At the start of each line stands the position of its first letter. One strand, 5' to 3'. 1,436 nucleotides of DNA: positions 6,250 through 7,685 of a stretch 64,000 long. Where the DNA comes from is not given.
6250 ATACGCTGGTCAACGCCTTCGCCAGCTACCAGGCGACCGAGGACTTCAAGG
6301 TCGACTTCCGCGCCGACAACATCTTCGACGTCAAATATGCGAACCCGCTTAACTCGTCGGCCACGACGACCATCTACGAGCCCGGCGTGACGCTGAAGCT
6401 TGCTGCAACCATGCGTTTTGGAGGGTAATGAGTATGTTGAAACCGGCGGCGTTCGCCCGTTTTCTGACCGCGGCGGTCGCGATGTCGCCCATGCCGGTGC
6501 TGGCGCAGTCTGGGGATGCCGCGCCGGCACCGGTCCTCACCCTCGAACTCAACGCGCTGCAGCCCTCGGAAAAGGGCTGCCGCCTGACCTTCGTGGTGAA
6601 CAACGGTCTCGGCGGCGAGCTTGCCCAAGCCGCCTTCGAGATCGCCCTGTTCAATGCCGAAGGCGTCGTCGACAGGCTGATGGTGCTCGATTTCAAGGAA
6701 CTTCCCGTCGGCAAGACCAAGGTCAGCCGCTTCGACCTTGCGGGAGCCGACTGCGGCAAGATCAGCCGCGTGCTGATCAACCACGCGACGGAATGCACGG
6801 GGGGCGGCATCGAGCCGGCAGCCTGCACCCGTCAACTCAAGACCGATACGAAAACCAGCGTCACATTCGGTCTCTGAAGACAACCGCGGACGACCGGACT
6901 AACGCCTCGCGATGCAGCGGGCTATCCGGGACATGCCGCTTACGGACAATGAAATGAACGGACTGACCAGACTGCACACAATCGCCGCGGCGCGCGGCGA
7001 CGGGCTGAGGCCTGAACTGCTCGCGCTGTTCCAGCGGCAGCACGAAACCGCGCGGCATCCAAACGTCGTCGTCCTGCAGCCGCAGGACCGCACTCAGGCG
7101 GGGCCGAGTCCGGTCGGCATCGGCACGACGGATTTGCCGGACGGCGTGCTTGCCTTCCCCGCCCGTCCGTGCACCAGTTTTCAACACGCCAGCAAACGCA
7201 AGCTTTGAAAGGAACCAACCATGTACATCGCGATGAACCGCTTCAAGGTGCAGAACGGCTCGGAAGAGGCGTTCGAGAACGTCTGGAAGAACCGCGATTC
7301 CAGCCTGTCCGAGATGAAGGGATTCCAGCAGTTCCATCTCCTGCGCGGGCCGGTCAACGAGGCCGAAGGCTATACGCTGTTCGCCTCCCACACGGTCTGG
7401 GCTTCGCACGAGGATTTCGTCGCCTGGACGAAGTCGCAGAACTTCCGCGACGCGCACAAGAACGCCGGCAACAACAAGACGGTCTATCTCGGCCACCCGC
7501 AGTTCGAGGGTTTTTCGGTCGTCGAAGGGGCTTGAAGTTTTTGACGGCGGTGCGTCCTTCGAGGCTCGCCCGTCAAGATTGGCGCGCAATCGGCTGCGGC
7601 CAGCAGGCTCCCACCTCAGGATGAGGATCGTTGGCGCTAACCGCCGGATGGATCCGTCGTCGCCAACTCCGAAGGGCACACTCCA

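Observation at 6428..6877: Uncharacterised secreted Cys protein translationally coupled to the TonB-dependent hemin receptor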

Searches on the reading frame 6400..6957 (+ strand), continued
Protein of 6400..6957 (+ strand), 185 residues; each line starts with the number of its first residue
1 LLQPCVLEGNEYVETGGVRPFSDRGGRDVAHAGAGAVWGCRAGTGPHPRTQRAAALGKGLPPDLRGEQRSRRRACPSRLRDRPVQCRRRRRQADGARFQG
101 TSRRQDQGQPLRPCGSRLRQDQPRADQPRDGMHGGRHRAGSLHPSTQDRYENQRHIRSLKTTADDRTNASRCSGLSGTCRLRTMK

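Call 96: search_protein_families(library=ncbifam, proteins=[L003:3784-6000:+, L168:4980-6998:+, L081:5926-8004:+], max_evalue=1e-10)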
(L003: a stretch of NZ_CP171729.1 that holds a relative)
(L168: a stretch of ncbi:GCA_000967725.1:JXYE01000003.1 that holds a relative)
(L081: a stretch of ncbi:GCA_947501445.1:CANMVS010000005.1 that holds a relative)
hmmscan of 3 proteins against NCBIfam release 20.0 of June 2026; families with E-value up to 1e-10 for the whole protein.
L003:3784-6000:+ (738 aa): 22 families
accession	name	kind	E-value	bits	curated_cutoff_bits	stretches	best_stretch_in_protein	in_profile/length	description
TIGR01785.1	TonB-hemin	subfamily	1.5e-125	420.2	316.85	1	69-734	7-675/677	TonB-dependent heme/hemoglobin receptor family protein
TIGR01786.1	TonB-hemlactrns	subfamily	2.4e-95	320.4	323.75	1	77-733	18-716/719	TonB-dependent hemoglobin/transferrin/lactoferrin family receptor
TIGR01783.1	TonB-siderophor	subfamily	9.2e-49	166.6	223.5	2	79-284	1-186/649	TonB-dependent siderophore receptor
TIGR01778.1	TonB-copper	equivalog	6.3e-29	101.2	472.45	1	160-725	72-613/637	TonB-dependent copper receptor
NF010010.0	PRK13483.1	equivalog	2.9e-24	85.1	927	1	36-198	9-166/660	ligand-gated channel protein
NF010048.1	PRK13524.1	subfamily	1.4e-20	73.4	493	1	42-201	18-182/744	FepA family TonB-dependent siderophore receptor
TIGR01779.1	TonB-B12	equivalog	2.7e-20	72.5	599.7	1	65-199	29-158/614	TonB-dependent vitamin B12 receptor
NF007926.1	PRK10641.1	equivalog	4e-20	71.9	836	1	82-246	46-196/617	TonB-dependent vitamin B12 receptor BtuB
NF010051.0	PRK13528.1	subfamily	4.7e-20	71.4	583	1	44-199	21-176/727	FepA family TonB-dependent siderophore receptor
NF010011.0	PRK13484.1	equivalog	1.1e-17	63.6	1197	1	65-205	31-169/682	IreA family TonB-dependent siderophore receptor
TIGR01776.1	TonB-tbp-lbp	subfamily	1.4e-17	63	468.8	1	31-236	22-230/946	lactoferrin/transferrin family TonB-dependent receptor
NF007478.2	PRK10064.1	equivalog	3.5e-17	61.9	745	1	68-197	35-160/663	catecholate siderophore receptor CirA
NF049947.1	TonB_dep_PCPU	exception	4.3e-17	61.6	800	0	435-621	390-580/685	TonB-dependent receptor, PCPU motif-type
NF038289.1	Zn_piracy_ZnuD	exception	5e-17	61.8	950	0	49-262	18-220/685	zinc piracy TonB-dependent receptor ZnuD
NF007465.0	PRK10044.1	equivalog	3.9e-16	58.4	803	1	51-196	48-188/726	ferrichrome porin FhuA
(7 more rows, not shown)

L168:4980-6998:+ (672 aa): 3 families
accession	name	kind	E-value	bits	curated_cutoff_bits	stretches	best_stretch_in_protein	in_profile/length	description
TIGR01785.1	TonB-hemin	subfamily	2.6e-58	198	316.85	1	41-672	9-677/677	TonB-dependent heme/hemoglobin receptor family protein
TIGR01786.1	TonB-hemlactrns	subfamily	1.9e-42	145.5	323.75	1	43-672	14-719/719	TonB-dependent hemoglobin/transferrin/lactoferrin family receptor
TIGR01783.1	TonB-siderophor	subfamily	1.2e-24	87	223.5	1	51-294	3-235/649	TonB-dependent siderophore receptor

L081:5926-8004:+ (692 aa): 18 families
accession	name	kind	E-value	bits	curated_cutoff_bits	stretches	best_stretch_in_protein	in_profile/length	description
TIGR01785.1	TonB-hemin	subfamily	4.6e-109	365.7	316.85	1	54-689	6-677/677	TonB-dependent heme/hemoglobin receptor family protein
TIGR01786.1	TonB-hemlactrns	subfamily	6.6e-90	302.4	323.75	1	63-689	18-719/719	TonB-dependent hemoglobin/transferrin/lactoferrin family receptor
TIGR01783.1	TonB-siderophor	subfamily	1.1e-47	163.1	223.5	2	65-289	1-206/649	TonB-dependent siderophore receptor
NF007926.1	PRK10641.1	equivalog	5e-27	94.7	836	1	47-668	24-597/617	TonB-dependent vitamin B12 receptor BtuB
TIGR01779.1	TonB-B12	equivalog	2.3e-26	92.5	599.7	1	48-688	26-613/614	TonB-dependent vitamin B12 receptor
NF010010.0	PRK13483.1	equivalog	5.3e-24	84.2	927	1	33-583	19-551/660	ligand-gated channel protein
NF007349.0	PRK09840.1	equivalog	1.4e-20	72.9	686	1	12-184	18-178/760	catecholate siderophore receptor Fiu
NF010011.0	PRK13484.1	equivalog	1.6e-19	69.6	1197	1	37-584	17-562/682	IreA family TonB-dependent siderophore receptor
NF007478.2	PRK10064.1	equivalog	1.9e-18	66.1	745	1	51-184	31-161/663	catecholate siderophore receptor CirA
NF010048.1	PRK13524.1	subfamily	4.5e-17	61.8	493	1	30-197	20-192/744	FepA family TonB-dependent siderophore receptor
NF049947.1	TonB_dep_PCPU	exception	6.4e-17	61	800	0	33-207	19-188/685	TonB-dependent receptor, PCPU motif-type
NF010051.0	PRK13528.1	subfamily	5.2e-16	58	583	1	31-191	23-182/727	FepA family TonB-dependent siderophore receptor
NF041535.1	TonB_rec_PqqU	equivalog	2.4e-15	55.9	1200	0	62-190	12-139/676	TonB-dependent receptor PqqU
NF010012.0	PRK13486.1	equivalog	7.7e-15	54.3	924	1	53-200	28-177/696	TonB-dependent receptor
NF010038.0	PRK13513.1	equivalog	4.6e-14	51.9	942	1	42-534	27-483/659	ligand-gated channel protein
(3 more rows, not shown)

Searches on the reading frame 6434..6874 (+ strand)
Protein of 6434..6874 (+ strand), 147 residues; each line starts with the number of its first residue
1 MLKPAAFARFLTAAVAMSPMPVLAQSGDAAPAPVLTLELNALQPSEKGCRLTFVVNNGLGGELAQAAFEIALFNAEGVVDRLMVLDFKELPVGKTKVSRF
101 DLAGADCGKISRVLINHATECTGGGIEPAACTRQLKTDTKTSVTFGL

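Call 51: search_solved_structures(query=A5, max_evalue=10)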
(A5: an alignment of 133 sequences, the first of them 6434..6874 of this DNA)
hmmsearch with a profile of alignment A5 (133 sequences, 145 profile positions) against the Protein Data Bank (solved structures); distinct sequences matched with E-value up to 10: 1.
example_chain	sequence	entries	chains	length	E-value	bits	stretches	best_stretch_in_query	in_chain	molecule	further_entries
9o99_A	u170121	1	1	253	1.8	11.8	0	22-46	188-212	IL-2 Surrogate Cytokine Agonist DR638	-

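Call 52: search_protein_families(library=pfam, alignment_id=A5, max_evalue=1)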
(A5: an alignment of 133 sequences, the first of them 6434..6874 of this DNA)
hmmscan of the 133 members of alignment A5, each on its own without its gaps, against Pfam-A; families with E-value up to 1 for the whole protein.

A. member 1, window:6434-6874:+ (147 aa): 0 families

B. families by the number of members that match (of 133 scanned): 38 families (the first 25 are shown)
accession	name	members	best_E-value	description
PF19516.4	DUF6049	7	0.0052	Family of unknown function (DUF6049)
PF04352.18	ProQ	3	0.022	ProQ/FINO family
PF18673.7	IrmA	2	0.01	interleukin receptor mimic protein A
PF00927.28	Transglut_C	2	0.027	Transglutaminase family, C-terminal ig like domain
PF11906.13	DUF3426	2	0.12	Protein of unknown function (DUF3426)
PF13822.11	ACC_epsilon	2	0.47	Acyl-CoA carboxylase epsilon subunit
PF08411.15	Exonuc_X-T_C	1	0.018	Exonuclease C-terminal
PF21048.2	Rad26-like_N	1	0.018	Rad26-like, N-terminal domain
PF17219.8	YAF2_RYBP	1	0.024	Yaf2/RYBP C-terminal binding motif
PF24889.1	CCTL2_WNK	1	0.026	WNK CCTL2 domain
PF22447.2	EEP_ig-like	1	0.031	Endonuclease/exonuclease/phosphatase family, ig-like domain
PF23691.1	YmgL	1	0.034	YmgL-like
PF09534.15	Trp_oprn_chp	1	0.042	Tryptophan-associated transmembrane protein (Trp_oprn_chp)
PF11131.13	PhrC_PhrF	1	0.043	Rap-phr extracellular signalling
PF18568.6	COS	1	0.059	TRIM C-terminal subgroup One Signature domain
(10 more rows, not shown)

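Call 54: predict_structure(alignment_id=A5)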
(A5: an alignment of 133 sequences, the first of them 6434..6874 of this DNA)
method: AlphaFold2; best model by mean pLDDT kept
length: 147 residues; sequences in the alignment: 133
mean_pLDDT: 90.8   pTM: 0.76
mean pLDDT of the five models: 90.8, 89.9, 89.7, 89.7, 89.1
residues with pLDDT >= 90: 116; 70-90: 9; 50-70: 20; < 50: 2
segments of 3 or more residues with pLDDT < 50: none
pLDDT, mean of each block of 10 residues (from residue 1): 55 64 74 96 98 98 98 98 98 98 97 98 96 98 98
secondary structure, 60 per line:
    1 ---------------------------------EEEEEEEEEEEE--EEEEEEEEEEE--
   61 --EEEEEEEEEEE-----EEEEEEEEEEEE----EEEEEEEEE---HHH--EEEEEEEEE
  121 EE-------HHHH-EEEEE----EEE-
elements in order: E34-45 E48-58 E63-73 E79-90 E95-103 E112-122 H130-133 E135-139 E144-146

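Call 59: fold_search(model_id=the predicted structure, library=pdb)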
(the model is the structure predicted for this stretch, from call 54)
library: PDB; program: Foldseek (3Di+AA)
matches with E <= 10: 1530; with E <= 0.001: 0
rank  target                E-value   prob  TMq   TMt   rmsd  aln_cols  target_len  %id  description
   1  4c47_C                1.2e-03  1.00  0.41  0.33   2.4        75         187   16  Salmonella enterica trimeric lipoprotein SadB (released 2014-01-08)
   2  5ek5_A                1.6e-03  1.00  0.56  0.69   3.3       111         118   10  STRUCTURAL CHARACTERIZATION OF IRMA FROM ESCHERICHIA COLI (released 2016-03-09)
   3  4c47_B                3.3e-03  1.00  0.40  0.32   3.5        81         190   15  Salmonella enterica trimeric lipoprotein SadB (released 2014-01-08)
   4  5ek5_B                3.9e-03  1.00  0.56  0.67   3.5       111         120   10  STRUCTURAL CHARACTERIZATION OF IRMA FROM ESCHERICHIA COLI (released 2016-03-09)
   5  2jwy_MODEL_1_A        1.2e-02  1.00  0.42  0.37   5.1        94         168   10  Solution NMR structure of uncharacterized lipoprotein yajI from Escherichia coli. Northeast Structural Genomic (released 2007-11-20)
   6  3abz_B                1.2e-02  1.00  0.34  0.07   4.3        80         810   14  Crystal structure of Se-Met labeled Beta-glucosidase from Kluyveromyces marxianus (released 2010-08-11)
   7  4c47_A                1.5e-02  1.00  0.40  0.32   7.4        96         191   14  Salmonella enterica trimeric lipoprotein SadB (released 2014-01-08)
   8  5t98_B                1.9e-02  0.99  0.32  0.08   3.6        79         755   11  Crystal structure of BuGH2Awt (released 2017-09-13)
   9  3abz_A                2.0e-02  1.00  0.39  0.08   3.5        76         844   14  Crystal structure of Se-Met labeled Beta-glucosidase from Kluyveromyces marxianus (released 2010-08-11)
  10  3abz_C                2.5e-02  1.00  0.39  0.08   3.5        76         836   14  Crystal structure of Se-Met labeled Beta-glucosidase from Kluyveromyces marxianus (released 2010-08-11)
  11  3ac0_A                2.5e-02  1.00  0.37  0.07   3.7        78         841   15  Crystal structure of Beta-glucosidase from Kluyveromyces marxianus in complex with glucose (released 2010-08-11)
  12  9bey                  2.5e-02  1.00  0.35  0.07   3.7        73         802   14  Structure of a lambda-carrageenan active GH2 A in complex with inhibitor (released 2025-08-27)
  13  3hql_A                2.5e-02  0.91  0.26  0.28   3.6        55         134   20  Structures of SPOP-Substrate Complexes: Insights into Molecular Architectures of BTB-Cul3 Ubiquitin Ligases:SPOPMATHx- (released 2009-10-20)
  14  5t98_A                2.6e-02  0.98  0.33  0.08   4.1        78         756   12  Crystal structure of BuGH2Awt (released 2017-09-13)
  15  5vi0_A                2.6e-02  0.96  0.30  0.14   5.2        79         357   14  Pseudomonas fluorescens alkylpurine DNA glycosylase AlkC bound to DNA containing an abasic site analog (released 2017-10-25)
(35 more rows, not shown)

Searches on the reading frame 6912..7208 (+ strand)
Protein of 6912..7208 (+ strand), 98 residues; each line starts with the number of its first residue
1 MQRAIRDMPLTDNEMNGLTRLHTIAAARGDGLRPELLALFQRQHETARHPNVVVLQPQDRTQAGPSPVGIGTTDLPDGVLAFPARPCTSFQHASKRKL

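Call 15: search_protein_families(library=pfam, proteins=[window:6912-7208:+], max_evalue=1)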
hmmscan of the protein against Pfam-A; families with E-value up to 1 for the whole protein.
window:6912-7208:+ (98 aa): 0 families

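Call 43: search_protein_families(library=pfam, proteins=[window:6912-7208:+], max_evalue=0.1)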
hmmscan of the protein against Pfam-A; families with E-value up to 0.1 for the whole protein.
window:6912-7208:+ (98 aa): 0 families

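Call 96: search_protein_families(library=ncbifam, proteins=[window:6954-7208:+], max_evalue=1e-10)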
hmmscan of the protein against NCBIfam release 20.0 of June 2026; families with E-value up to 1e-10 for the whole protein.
window:6954-7208:+ (84 aa): 0 families

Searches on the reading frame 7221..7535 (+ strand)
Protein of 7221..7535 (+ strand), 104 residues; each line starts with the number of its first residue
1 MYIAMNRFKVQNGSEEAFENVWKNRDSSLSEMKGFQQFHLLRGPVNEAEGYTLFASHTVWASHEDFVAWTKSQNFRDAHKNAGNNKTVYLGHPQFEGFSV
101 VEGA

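Call 43: search_protein_families(library=pfam, proteins=[window:7221-7535:+], max_evalue=0.1)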
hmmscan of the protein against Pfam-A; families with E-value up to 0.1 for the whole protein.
window:7221-7535:+ (104 aa): 1 family
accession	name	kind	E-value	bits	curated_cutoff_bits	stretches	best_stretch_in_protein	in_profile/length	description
PF03992.22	ABM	-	4.1e-18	65.8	23.1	1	1-80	1-77/78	Antibiotic biosynthesis monooxygenase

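Call 96: search_protein_families(library=ncbifam, proteins=[window:7221-7535:+], max_evalue=1e-10)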
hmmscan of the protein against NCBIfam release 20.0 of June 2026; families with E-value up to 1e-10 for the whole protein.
window:7221-7535:+ (104 aa): 2 families
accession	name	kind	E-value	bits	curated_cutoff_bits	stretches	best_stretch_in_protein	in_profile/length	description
NF053649.1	HemeDegHumQ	equivalog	1.1e-52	176.6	130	1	1-104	1-102/102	heme-degrading protein HmuQ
NF009840.0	PRK13315.1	equivalog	9e-11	42.2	119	0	1-86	1-83/107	heme oxygenase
